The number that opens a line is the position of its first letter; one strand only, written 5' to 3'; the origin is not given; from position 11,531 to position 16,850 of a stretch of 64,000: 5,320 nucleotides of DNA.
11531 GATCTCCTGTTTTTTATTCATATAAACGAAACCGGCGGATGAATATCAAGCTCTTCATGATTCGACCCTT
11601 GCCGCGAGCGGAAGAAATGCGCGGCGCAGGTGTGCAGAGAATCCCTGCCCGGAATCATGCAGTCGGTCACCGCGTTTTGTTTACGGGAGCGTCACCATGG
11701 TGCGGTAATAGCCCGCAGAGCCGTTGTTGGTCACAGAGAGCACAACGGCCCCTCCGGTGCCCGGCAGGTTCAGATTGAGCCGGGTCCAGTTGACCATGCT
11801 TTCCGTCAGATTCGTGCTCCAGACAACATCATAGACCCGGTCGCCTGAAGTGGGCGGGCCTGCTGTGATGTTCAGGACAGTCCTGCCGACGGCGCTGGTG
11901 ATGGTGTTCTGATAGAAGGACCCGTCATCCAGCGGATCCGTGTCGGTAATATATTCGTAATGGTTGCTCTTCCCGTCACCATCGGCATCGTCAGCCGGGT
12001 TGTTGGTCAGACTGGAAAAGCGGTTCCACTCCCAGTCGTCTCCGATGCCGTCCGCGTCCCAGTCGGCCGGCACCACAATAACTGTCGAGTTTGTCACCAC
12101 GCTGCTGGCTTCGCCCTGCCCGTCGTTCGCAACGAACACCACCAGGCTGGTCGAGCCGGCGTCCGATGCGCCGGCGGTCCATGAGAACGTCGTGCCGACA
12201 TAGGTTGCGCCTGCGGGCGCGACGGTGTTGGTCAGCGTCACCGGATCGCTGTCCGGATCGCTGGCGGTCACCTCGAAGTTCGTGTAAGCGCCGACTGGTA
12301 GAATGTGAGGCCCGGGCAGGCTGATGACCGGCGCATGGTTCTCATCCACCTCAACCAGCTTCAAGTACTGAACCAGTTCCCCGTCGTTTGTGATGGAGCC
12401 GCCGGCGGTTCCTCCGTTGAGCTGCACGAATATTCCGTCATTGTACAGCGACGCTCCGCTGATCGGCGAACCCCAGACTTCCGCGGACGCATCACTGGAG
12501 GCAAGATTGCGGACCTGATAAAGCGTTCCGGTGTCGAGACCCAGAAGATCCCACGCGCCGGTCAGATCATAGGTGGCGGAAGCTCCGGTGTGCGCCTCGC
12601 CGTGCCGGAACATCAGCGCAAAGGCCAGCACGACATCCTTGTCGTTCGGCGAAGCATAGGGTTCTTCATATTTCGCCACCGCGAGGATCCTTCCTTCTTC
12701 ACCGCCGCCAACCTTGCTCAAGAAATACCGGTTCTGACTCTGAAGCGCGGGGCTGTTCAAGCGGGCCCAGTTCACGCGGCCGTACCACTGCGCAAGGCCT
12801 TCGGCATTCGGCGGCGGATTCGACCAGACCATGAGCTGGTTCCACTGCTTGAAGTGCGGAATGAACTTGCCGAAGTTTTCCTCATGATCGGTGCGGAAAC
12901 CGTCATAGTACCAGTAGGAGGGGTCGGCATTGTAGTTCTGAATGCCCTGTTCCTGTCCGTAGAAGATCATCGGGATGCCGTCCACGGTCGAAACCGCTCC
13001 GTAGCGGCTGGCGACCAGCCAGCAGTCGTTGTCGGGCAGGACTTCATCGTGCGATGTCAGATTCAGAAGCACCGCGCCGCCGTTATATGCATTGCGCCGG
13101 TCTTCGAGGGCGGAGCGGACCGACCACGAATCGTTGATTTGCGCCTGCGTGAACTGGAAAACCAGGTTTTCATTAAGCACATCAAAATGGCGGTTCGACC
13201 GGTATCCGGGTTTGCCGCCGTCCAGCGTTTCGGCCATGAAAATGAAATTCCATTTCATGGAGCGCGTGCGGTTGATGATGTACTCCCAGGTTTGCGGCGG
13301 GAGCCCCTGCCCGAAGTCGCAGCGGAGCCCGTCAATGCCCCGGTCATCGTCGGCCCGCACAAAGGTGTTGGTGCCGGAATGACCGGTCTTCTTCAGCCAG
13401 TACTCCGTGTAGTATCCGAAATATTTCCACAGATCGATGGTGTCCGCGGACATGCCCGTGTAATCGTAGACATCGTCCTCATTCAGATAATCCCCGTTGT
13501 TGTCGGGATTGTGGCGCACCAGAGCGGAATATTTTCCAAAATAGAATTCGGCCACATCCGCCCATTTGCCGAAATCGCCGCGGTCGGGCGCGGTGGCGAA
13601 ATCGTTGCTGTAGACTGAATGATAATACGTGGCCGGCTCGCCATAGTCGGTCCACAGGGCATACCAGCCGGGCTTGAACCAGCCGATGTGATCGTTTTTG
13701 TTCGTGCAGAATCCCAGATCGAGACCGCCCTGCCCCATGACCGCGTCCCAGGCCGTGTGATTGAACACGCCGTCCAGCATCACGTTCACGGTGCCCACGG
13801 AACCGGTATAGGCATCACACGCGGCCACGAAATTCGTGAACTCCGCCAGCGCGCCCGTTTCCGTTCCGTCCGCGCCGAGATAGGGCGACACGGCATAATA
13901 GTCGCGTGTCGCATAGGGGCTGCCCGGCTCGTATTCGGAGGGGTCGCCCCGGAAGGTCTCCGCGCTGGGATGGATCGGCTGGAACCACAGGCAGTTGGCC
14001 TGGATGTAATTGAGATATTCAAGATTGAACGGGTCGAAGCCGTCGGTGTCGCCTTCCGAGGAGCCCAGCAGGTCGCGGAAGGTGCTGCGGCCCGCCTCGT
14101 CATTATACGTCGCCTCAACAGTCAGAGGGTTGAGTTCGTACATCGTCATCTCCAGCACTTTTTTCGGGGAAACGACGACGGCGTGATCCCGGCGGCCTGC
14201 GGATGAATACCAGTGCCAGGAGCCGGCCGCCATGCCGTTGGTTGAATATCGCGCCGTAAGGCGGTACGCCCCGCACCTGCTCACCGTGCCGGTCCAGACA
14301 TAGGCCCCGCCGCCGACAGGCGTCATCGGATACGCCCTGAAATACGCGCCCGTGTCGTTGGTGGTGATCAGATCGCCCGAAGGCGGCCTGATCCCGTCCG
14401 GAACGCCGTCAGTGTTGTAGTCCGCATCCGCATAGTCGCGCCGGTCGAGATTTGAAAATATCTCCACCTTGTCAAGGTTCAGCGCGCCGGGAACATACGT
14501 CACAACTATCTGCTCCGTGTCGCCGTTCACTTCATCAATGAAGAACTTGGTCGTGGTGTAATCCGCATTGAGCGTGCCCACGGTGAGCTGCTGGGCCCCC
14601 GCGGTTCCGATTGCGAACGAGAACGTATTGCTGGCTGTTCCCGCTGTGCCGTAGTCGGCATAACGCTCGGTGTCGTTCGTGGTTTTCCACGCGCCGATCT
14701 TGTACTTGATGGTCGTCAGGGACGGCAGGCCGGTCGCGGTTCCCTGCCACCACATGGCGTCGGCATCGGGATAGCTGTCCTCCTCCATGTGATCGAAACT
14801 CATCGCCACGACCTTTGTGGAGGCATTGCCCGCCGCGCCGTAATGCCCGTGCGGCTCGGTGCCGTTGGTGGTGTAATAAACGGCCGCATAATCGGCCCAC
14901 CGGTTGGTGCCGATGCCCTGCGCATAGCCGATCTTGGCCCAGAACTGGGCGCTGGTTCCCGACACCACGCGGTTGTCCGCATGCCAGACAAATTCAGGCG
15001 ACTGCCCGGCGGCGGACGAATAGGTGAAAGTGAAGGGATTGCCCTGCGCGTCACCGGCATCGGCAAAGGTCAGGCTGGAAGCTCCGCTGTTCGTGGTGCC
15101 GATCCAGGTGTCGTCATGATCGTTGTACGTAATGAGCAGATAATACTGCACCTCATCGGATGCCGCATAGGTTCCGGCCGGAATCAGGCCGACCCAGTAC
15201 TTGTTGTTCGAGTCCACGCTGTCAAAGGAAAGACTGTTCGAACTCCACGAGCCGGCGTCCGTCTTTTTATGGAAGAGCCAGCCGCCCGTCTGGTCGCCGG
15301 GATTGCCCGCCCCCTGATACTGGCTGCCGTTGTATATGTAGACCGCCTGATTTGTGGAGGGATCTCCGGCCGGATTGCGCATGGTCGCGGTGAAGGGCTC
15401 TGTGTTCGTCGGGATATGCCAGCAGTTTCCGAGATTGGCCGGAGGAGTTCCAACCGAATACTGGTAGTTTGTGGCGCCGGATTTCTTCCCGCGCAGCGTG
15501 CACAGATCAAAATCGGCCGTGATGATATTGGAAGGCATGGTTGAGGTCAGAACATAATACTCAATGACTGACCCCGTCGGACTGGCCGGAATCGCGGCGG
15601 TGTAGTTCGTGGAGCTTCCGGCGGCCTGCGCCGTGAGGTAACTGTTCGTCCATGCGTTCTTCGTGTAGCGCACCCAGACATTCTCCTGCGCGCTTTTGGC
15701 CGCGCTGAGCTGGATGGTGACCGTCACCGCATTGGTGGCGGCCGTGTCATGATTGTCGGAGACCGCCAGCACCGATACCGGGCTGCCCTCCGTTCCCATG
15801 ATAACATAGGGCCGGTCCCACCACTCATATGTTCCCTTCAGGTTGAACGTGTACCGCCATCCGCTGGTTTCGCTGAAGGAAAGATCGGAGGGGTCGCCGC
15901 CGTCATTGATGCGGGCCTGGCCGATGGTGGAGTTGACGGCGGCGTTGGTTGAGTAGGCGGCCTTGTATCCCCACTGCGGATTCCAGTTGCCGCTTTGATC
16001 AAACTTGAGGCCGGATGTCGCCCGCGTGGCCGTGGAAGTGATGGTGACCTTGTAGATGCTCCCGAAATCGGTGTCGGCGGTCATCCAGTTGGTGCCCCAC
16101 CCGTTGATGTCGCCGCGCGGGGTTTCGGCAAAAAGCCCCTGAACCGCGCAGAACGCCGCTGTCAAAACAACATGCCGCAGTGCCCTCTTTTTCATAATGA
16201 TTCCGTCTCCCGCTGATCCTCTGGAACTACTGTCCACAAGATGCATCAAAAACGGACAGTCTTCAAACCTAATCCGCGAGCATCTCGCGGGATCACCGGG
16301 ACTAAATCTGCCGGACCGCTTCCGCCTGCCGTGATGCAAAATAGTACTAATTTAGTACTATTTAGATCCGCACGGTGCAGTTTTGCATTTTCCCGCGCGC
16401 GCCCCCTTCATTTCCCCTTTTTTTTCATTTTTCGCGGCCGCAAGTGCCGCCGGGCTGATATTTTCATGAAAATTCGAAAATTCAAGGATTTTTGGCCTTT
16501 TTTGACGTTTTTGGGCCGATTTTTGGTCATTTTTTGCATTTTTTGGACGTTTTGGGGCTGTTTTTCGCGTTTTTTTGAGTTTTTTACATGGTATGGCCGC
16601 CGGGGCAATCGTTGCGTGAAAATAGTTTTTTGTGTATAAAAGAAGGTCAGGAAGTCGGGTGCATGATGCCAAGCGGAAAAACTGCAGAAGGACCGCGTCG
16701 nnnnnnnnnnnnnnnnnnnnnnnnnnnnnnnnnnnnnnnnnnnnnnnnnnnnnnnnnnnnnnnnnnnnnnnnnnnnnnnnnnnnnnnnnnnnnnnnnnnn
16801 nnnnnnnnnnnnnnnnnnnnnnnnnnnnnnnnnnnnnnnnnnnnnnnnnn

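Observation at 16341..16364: Second copy of the rrf2-promoter palindrome 46 kb away, in the GH13/acd divergent region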

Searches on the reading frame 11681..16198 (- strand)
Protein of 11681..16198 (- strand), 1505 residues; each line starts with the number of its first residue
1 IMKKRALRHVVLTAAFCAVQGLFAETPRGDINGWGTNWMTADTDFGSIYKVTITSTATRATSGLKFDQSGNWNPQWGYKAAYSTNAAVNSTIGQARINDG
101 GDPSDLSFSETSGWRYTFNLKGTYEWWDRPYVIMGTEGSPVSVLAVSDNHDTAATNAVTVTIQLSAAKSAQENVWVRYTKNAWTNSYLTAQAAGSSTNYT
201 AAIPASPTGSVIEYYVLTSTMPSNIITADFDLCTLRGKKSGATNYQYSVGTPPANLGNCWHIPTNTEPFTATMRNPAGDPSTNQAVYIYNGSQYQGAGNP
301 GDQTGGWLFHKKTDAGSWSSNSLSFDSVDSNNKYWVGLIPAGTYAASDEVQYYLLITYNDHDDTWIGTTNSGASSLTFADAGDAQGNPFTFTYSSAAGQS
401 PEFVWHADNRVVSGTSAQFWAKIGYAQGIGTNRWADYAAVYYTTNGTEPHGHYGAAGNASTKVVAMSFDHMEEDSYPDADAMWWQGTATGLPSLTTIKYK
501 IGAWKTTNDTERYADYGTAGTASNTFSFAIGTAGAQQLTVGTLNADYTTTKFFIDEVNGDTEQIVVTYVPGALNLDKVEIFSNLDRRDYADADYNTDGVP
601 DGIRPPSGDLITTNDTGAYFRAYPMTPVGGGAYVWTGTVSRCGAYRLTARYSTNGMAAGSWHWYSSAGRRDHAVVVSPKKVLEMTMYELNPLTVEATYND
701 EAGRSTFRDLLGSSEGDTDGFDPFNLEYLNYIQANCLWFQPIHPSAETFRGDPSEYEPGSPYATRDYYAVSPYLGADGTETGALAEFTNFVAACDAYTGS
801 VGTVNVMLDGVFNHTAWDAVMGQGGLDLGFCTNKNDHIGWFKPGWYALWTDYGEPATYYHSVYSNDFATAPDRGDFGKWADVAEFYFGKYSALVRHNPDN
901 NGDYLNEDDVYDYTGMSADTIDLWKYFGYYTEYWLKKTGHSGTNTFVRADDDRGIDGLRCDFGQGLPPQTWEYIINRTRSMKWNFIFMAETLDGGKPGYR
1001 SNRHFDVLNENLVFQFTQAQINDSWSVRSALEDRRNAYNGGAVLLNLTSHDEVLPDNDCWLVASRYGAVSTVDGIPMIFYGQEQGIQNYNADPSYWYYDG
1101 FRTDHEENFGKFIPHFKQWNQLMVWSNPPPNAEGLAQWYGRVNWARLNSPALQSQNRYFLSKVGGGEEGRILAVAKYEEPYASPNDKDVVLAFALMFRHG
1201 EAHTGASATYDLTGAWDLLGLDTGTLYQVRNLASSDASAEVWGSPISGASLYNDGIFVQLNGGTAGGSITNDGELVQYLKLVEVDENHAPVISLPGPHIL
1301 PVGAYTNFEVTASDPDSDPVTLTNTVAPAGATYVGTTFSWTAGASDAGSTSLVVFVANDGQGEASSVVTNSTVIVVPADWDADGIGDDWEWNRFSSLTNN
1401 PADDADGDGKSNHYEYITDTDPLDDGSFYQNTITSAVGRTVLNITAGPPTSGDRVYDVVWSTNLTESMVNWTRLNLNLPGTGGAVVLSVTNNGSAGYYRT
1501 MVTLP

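Call 8: search_protein_families(library=pfam, proteins=[window:11681-16198:-])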
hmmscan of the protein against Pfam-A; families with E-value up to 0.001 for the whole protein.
window:11681-16198:- (1505 aa): 1 family
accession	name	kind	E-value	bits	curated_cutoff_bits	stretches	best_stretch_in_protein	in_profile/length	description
PF00128.31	Alpha-amylase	-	2.1e-07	31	22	1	706-819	6-96/446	Alpha amylase, catalytic domain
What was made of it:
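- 11681..16195 (-): Giant secreted GH13-like protein of 1504 aa. Its ATG lies 145 nt from site 1. Weak Pfam Alpha-amylase match (call 8).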

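Call 9: search_protein_families(library=ncbifam, proteins=[window:11681-16198:-])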
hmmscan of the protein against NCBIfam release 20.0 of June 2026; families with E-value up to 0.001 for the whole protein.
window:11681-16198:- (1505 aa): 3 families
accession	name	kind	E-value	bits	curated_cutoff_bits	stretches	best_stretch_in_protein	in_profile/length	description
NF041321.1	Alpha-amyl_MalA_Halo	equivalog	5.4e-07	28.4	875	1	955-1087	419-556/666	alpha-amylase MalA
NF041090.1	Cyc-maltodext_AglB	equivalog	2e-05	23.6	540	0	953-1088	198-334/470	cyclomaltodextrinase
TIGR02403.1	trehalose_treC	equivalog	0.00081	18.2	799.05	0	706-817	14-102/544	alpha,alpha-phosphotrehalase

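Call 56: find_related_loci(query=window:11681-16198:-, collection=metagenome_contigs, flank=4000)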
Query window:11681-16198:- (1505 aa) in metagenome_contigs; peptide patterns used: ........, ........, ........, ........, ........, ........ (x = any residue, [..] = any of these).
15 stretches matched a pattern; 5 encode a relative of the query (tblastn E <= 1e-3); 4 distinct loci.
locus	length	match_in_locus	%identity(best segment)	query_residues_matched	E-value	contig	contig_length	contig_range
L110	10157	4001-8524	85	1-1505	0e+0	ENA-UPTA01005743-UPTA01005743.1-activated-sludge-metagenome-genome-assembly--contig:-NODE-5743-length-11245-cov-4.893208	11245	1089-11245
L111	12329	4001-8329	70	24-1465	0e+0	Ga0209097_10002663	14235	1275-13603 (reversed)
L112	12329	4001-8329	70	24-1465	0e+0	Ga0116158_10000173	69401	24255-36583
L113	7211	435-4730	54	25-1283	0e+0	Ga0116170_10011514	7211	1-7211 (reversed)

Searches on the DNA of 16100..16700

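Call 46: search_rna_families(source=window, start=16100, end=16700, threshold=evalue, max_evalue=1)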
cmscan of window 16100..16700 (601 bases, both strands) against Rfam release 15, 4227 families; matches with E-value up to 1: 1.
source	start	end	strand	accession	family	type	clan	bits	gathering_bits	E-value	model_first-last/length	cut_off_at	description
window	16301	16422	-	RF01487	rliI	Gene; sRNA;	-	16.1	45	0.083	1-239/239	no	Listeria sRNA rliI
